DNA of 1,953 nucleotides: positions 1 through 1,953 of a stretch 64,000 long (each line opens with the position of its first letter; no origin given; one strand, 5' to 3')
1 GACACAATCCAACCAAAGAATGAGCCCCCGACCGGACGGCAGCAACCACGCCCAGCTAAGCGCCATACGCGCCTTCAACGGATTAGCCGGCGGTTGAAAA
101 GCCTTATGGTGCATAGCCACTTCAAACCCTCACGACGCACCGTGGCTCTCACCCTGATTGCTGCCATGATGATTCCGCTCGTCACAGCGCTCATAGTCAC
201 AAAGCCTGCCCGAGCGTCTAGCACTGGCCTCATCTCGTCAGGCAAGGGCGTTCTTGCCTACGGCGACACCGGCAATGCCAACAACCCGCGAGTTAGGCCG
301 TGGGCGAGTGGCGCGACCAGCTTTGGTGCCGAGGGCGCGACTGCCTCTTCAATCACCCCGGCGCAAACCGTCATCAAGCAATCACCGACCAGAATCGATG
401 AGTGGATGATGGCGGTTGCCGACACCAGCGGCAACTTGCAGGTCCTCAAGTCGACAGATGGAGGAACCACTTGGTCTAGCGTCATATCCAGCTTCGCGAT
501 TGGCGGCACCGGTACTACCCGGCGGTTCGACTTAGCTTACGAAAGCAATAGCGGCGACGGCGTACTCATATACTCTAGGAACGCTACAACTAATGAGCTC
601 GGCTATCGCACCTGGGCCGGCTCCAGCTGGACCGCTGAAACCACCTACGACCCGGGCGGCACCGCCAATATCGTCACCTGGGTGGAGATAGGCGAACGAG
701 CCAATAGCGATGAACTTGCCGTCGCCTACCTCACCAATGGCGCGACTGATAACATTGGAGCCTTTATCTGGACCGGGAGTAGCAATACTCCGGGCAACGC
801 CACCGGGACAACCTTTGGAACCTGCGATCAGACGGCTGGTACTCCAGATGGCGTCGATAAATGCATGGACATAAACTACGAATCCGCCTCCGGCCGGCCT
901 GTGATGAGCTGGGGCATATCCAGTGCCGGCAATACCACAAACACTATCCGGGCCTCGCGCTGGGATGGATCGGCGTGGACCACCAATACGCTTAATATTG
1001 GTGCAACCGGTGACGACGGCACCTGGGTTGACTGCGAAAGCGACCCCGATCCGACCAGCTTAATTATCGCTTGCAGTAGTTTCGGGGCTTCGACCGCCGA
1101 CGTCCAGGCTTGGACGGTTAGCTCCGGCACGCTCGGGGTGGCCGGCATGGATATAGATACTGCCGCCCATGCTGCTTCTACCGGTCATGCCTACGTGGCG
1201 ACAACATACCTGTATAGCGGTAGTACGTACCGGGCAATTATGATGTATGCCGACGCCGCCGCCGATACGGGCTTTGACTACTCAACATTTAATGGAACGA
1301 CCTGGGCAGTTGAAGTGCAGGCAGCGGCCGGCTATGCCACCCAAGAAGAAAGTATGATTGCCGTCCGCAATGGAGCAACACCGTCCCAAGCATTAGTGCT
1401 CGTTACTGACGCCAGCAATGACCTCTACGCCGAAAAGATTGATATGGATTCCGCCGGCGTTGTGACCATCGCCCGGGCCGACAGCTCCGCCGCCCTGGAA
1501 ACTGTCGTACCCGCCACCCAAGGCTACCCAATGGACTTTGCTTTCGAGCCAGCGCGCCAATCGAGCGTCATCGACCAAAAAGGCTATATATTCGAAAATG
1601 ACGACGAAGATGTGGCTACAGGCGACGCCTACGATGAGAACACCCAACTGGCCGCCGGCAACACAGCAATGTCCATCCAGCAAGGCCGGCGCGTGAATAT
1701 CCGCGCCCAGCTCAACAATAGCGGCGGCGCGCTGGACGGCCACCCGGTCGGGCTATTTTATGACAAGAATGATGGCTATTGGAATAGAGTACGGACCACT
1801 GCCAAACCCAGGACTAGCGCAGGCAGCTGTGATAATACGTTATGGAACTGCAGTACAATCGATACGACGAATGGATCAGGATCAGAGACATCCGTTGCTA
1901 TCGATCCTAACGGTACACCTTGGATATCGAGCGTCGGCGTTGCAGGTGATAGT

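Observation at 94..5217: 1707-aa surface protein made of ≥11 tandem Cys-pair/beta-propeller-blade repeats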

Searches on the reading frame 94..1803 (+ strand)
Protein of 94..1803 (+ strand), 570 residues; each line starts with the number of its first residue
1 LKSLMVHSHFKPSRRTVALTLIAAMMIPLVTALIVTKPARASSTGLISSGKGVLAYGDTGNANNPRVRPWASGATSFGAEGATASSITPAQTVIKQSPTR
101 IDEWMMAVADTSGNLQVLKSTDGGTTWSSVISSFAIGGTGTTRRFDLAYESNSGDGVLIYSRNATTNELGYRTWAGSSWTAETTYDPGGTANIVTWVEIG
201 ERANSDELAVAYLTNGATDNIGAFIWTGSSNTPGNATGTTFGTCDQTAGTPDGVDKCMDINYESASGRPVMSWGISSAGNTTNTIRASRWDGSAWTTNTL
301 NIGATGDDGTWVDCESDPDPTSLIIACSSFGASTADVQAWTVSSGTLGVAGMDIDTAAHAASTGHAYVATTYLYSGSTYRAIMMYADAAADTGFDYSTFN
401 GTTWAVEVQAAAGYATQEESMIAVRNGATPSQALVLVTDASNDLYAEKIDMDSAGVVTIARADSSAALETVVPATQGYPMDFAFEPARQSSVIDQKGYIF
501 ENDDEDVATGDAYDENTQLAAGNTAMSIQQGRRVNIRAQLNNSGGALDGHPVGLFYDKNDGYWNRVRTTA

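Call 43: predict_structure(alignment_id=A2)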
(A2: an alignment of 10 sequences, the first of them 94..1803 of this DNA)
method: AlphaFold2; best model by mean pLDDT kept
length: 570 residues; sequences in the alignment: 10
mean_pLDDT: 74.1   pTM: 0.75
mean pLDDT of the five models: 74.1, 73.2, 71.1, 71.1, 69.9
residues with pLDDT >= 90: 124; 70-90: 247; 50-70: 112; < 50: 87
segments of 3 or more residues with pLDDT < 50: 1-23, 25-44, 248-253, 278-281, 506-519, 555-570
pLDDT, mean of each block of 10 residues (from residue 1): 25 36 47 42 58 85 80 85 83 89 89 89 82 81 86 90 78 88 76 83 89 81 83 66 60 70 94 69 79 87 74 91 92 81 90 69 74 91 79 83 85 70 87 89 88 90 82 74 82 59 49 46 50 57 58 46 36
secondary structure, 60 per line:
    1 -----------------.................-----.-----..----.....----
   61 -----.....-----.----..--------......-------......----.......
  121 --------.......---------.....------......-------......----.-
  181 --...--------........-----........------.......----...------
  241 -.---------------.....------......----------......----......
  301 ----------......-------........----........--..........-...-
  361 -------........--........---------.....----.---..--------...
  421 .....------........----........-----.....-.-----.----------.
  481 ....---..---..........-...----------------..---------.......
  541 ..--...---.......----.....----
elements in order: H18-34 E52-56 E66-70 E91-96 E104-109 E114-120 E129-135 E145-149 E156-161 E169-174 E183-185 E194-201 E207-214 E221-227 E232-234 E258-262 E269-274 E285-290 E295-300 E311-316 E324-331 E336-343 E346-355 E368-375 E378-385 E395-399 E418-425 E432-439 E444-451 E457-461 E480-484 E493-502 E534-542 E551-557 E562-566

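Call 48: fold_search(model_id=the predicted structure, library=pdb)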
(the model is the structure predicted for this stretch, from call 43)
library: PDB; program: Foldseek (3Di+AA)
matches with E <= 10: 1274; with E <= 0.001: 488
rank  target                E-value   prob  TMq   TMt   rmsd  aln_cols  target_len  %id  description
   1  6p2k_A                8.9e-09  1.00  0.24  0.19  23.2       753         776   10  Crystal structure of AFV00434, an ancestral GH74 enzyme (released 2019-07-31)
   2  8t1y                  1.1e-08  1.00  0.32  0.35  14.5       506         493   10  Crystal Structure of Porphyromonas gingivalis Sialidase (PG_0352) Bound to Neu5Ac2en (DANA) (released 2023-10-04)
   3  8gn6_C                2.1e-08  1.00  0.31  0.35  13.8       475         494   11  Crystallization of Sialidase from Porphyromonas gingivalis (released 2023-04-19)
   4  7c37_A                2.2e-08  1.00  0.31  0.46  11.4       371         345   12  Crystal structure of AofleA from Arthrobotrys oligospora (released 2020-07-29)
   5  6rgr                  2.3e-08  1.00  0.42  0.65   6.1       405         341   12  Photorhabdus asymbiotica lectin PHL in complex with L-rhamnose (released 2020-07-01)
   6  8q7u                  3.3e-08  1.00  0.40  0.60   7.5       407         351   12  Photorhabdus laumondii lectin PLL in complex with alpha-methyl-fucoside (released 2025-03-05)
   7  7c38_A                3.9e-08  1.00  0.30  0.45  11.0       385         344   11  Crystal structure of AofleA from Arthrobotrys oligospora in complex with L-fucose (released 2020-07-29)
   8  7c39_A                5.0e-08  1.00  0.31  0.45  11.5       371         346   12  Crystal structure of AofleA from Arthrobotrys oligospora in complex with methylated L-fucose (released 2020-07-29)
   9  7c3e_A                6.8e-08  1.00  0.30  0.44  11.0       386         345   12  Crystal structure of R97A/R150A/R203A mutant of AofleA from Arthrobotrys oligospora (released 2020-07-29)
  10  8t26                  6.8e-08  1.00  0.32  0.35  16.9       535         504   10  Crystal Structure of Porphyromonas gingivalis Sialidase (PG_0352) D219A mutant bound to 3'-Sialyllactose (only Neu5Ac vi (released 2023-10-04)
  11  6z6c_BBB              7.2e-08  1.00  0.31  0.49   8.5       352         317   13  Crystal structurel of FleA lectin in complex with a monovalent inhibitor (released 2021-04-07)
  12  6jp6_A                7.2e-08  1.00  0.30  0.19  22.7       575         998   10  The X-ray structure of yeast tRNA methyltransferase complex of Trm7 and Trm734 essential for 2'-O-methylation at the f (released 2019-10-02)
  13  8gn6_A                7.6e-08  1.00  0.31  0.35  13.7       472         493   12  Crystallization of Sialidase from Porphyromonas gingivalis (released 2023-04-19)
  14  6fhx_A                9.3e-08  1.00  0.42  0.64   6.0       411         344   11  Photorhabdus asymbiotica lectin (PHL) in complex with synthetic C-fucoside (released 2019-01-30)
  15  7c38_B                9.3e-08  1.00  0.31  0.46  10.9       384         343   11  Crystal structure of AofleA from Arthrobotrys oligospora in complex with L-fucose (released 2020-07-29)
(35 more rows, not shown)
